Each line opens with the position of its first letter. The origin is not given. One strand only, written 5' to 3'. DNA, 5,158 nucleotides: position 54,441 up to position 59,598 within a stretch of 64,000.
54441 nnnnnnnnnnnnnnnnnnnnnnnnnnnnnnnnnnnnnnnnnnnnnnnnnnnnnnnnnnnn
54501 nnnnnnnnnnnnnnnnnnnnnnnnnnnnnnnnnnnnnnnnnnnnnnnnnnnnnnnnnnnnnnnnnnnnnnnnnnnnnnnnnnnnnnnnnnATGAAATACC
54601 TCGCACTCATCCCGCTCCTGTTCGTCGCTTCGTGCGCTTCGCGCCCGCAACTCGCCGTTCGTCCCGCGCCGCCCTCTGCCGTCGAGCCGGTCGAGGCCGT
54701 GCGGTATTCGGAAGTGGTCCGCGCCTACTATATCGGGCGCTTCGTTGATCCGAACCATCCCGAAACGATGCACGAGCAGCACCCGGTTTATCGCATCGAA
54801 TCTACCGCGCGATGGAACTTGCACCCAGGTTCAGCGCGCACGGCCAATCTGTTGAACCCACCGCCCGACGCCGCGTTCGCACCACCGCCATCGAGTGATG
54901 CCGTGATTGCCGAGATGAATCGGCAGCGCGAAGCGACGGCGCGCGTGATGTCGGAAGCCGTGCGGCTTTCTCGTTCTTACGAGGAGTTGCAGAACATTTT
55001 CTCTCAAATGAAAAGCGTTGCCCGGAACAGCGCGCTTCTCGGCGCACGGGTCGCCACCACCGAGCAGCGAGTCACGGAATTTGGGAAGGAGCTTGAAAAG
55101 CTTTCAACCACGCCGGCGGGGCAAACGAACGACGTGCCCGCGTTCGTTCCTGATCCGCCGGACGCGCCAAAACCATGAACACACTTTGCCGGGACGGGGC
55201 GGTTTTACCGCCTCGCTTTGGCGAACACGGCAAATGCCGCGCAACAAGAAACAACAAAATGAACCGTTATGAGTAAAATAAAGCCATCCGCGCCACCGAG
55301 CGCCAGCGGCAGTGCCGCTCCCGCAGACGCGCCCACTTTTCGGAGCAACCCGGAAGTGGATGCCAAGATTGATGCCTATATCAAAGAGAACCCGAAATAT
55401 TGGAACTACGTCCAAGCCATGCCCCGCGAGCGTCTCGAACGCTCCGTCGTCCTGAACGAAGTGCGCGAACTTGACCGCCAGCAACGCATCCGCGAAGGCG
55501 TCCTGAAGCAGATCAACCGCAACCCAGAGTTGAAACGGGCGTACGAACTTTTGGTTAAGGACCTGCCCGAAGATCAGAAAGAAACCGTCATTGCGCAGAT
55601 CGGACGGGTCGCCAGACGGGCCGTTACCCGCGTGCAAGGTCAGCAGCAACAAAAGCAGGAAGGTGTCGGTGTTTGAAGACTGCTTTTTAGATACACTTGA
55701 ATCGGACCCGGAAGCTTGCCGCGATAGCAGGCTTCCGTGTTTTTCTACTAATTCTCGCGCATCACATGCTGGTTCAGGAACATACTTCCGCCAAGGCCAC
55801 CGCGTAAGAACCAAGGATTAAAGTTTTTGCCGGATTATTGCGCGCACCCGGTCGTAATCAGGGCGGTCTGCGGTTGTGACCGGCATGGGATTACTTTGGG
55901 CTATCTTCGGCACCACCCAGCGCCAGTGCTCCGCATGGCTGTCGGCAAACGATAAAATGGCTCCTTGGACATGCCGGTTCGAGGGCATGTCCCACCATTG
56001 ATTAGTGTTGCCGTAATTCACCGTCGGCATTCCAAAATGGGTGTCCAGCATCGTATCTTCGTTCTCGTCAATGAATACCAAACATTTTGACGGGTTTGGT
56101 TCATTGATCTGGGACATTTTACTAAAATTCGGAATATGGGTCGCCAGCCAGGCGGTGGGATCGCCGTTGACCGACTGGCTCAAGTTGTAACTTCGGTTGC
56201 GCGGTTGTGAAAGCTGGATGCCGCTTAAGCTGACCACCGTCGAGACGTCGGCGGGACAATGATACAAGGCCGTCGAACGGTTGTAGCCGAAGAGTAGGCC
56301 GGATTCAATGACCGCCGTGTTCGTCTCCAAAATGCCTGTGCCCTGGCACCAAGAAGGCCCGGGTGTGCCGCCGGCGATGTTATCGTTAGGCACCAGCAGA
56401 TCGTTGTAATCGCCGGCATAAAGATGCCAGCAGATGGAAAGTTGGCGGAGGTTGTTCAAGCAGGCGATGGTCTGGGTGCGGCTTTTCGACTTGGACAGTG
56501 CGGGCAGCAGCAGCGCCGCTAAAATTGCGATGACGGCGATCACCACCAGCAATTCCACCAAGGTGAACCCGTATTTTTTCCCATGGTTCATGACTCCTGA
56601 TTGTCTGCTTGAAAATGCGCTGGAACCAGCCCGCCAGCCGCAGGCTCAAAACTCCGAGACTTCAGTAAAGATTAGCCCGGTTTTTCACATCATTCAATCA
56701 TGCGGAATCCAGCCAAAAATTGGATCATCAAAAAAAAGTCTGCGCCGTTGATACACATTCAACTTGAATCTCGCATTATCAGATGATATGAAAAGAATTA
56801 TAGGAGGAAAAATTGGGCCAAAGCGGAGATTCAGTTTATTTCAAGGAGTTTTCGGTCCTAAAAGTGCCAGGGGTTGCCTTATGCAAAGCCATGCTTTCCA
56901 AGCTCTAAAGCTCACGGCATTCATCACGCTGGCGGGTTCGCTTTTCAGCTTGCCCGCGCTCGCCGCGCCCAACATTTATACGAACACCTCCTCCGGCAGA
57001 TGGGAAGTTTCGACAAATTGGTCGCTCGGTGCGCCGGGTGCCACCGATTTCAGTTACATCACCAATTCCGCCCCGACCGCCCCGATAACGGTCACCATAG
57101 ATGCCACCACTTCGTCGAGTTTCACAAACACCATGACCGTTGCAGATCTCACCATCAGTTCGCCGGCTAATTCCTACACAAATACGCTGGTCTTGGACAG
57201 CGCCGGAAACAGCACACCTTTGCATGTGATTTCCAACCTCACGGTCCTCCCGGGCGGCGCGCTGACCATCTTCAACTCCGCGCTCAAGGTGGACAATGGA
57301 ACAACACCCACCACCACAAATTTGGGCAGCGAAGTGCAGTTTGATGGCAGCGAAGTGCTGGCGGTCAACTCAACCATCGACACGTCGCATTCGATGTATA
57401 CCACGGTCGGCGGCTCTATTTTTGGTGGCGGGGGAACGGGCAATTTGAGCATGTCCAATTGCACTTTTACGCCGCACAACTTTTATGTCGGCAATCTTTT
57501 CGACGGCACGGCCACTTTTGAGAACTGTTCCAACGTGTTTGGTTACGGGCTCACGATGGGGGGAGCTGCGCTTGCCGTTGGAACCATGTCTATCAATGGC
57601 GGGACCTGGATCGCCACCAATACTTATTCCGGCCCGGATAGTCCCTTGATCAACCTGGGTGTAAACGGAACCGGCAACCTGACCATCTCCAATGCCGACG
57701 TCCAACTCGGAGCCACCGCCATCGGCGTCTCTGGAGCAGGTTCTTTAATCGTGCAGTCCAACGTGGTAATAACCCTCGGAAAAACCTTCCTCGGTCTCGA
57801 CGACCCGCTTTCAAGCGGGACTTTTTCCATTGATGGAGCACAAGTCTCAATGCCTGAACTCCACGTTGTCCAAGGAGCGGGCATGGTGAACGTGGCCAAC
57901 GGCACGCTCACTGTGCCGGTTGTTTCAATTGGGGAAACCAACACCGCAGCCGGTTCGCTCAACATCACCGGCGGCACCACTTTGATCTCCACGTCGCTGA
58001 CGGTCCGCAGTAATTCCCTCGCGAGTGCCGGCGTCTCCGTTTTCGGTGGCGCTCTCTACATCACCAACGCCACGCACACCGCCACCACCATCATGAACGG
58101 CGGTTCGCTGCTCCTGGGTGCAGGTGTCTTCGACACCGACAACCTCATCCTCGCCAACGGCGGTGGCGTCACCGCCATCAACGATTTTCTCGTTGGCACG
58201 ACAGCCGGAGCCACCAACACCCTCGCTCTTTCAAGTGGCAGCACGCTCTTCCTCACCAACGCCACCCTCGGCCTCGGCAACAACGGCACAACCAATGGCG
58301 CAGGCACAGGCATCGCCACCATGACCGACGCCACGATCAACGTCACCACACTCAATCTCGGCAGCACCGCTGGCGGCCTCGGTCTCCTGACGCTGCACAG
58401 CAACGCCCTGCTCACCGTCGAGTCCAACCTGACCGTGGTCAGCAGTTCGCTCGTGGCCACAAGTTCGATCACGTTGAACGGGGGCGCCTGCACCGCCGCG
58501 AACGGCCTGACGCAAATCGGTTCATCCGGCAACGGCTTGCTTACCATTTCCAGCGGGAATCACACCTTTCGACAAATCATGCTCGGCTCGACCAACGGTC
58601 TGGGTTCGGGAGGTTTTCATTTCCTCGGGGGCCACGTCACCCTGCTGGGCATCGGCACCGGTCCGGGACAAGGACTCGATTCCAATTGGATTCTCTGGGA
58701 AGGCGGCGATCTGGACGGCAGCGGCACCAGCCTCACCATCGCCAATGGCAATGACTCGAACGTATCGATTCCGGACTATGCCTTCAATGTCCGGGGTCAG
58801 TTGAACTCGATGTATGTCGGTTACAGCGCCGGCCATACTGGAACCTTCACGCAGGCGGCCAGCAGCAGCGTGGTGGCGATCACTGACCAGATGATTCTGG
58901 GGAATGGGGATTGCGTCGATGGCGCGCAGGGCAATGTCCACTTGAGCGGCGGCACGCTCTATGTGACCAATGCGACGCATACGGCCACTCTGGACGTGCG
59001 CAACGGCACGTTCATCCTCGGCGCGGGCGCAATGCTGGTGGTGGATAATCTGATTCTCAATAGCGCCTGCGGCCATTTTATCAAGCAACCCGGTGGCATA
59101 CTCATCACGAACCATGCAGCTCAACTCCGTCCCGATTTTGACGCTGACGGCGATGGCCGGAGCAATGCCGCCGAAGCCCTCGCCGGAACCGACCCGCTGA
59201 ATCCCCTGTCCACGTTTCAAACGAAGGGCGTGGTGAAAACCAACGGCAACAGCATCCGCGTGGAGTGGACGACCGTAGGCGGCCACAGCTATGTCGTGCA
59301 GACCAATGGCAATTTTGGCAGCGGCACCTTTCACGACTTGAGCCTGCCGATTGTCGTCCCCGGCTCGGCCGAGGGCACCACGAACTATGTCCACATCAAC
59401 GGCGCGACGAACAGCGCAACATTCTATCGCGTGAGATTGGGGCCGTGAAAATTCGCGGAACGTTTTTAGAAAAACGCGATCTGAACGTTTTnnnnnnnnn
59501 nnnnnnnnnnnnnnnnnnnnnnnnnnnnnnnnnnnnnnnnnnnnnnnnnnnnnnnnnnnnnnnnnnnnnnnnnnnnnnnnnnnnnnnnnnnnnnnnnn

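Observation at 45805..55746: Compact Trb/VirB-like type IV secretion operon in a PVC-type genome, lacking VirB11, coupling protein and relaxase and carrying unassigned extra genes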

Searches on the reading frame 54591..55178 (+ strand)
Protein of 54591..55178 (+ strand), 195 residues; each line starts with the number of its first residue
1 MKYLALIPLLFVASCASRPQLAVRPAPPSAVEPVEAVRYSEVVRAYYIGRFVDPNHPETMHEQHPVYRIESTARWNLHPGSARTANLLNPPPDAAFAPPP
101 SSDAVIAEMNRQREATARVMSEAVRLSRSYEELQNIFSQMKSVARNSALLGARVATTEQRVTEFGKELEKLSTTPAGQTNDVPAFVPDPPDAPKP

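Call 5: search_protein_families(library=pfam, proteins=[window:54591-55178:+], max_evalue=0.1)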
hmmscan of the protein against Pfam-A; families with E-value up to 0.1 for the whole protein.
window:54591-55178:+ (195 aa): 0 families
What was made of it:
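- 54591..55178 (+): 195-aa lipoprotein, a conserved core component in the TrbH/VirB7 role by position. No family matches (call 5).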

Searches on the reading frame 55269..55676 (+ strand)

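Call 5: search_protein_families(library=pfam, proteins=[window:55269-55676:+], max_evalue=0.1)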
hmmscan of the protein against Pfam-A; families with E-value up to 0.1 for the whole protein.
window:55269-55676:+ (135 aa): 2 families
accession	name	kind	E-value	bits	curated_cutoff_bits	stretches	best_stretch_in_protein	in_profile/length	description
PF20006.4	fvmYukDl_N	-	0.073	13.7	27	0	101-127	13-39/85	YukD-like N-terminal domain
PF06273.16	eIF-4B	-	0.078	12.4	28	1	5-100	298-391/502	Plant specific eukaryotic initiation factor 4B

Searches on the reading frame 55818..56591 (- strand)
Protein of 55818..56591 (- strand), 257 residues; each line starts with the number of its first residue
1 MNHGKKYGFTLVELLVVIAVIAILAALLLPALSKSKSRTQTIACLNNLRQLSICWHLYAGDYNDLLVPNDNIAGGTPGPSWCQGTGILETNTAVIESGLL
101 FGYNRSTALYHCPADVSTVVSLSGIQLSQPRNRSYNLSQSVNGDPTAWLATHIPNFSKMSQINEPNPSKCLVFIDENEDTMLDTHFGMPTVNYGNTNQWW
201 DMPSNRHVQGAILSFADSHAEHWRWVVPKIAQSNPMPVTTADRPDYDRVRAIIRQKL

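Call 5: search_protein_families(library=pfam, proteins=[window:55818-56591:-], max_evalue=0.1)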
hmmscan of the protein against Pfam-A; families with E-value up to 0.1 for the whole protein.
window:55818-56591:- (257 aa): 4 families
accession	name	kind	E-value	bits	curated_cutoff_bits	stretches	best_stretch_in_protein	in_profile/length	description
PF07963.17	N_methyl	-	1.2e-07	31.5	21.2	1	5-29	3-27/27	Prokaryotic N-terminal methylation motif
PF07596.16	SBP_bac_10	-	0.023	15.2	23.3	0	43-81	11-52/268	Protein of unknown function (DUF1559)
PF01054.23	MMTV_SAg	-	0.052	14.2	25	0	178-218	17-57/92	Mouse mammary tumour virus superantigen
PF09912.14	DUF2141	-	0.09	13.1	24.4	0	172-198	60-87/112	Uncharacterized protein conserved in bacteria (DUF2141)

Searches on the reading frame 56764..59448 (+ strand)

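Call 6: search_protein_families(library=pfam, proteins=[window:56764-59448:+], max_evalue=0.01)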
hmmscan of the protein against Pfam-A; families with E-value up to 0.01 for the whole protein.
window:56764-59448:+ (894 aa): 1 family
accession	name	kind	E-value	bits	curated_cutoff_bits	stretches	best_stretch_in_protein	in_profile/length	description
PF18884.5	TSP3_bac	-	2e-05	24.8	25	1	793-814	1-22/22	Bacterial TSP3 repeat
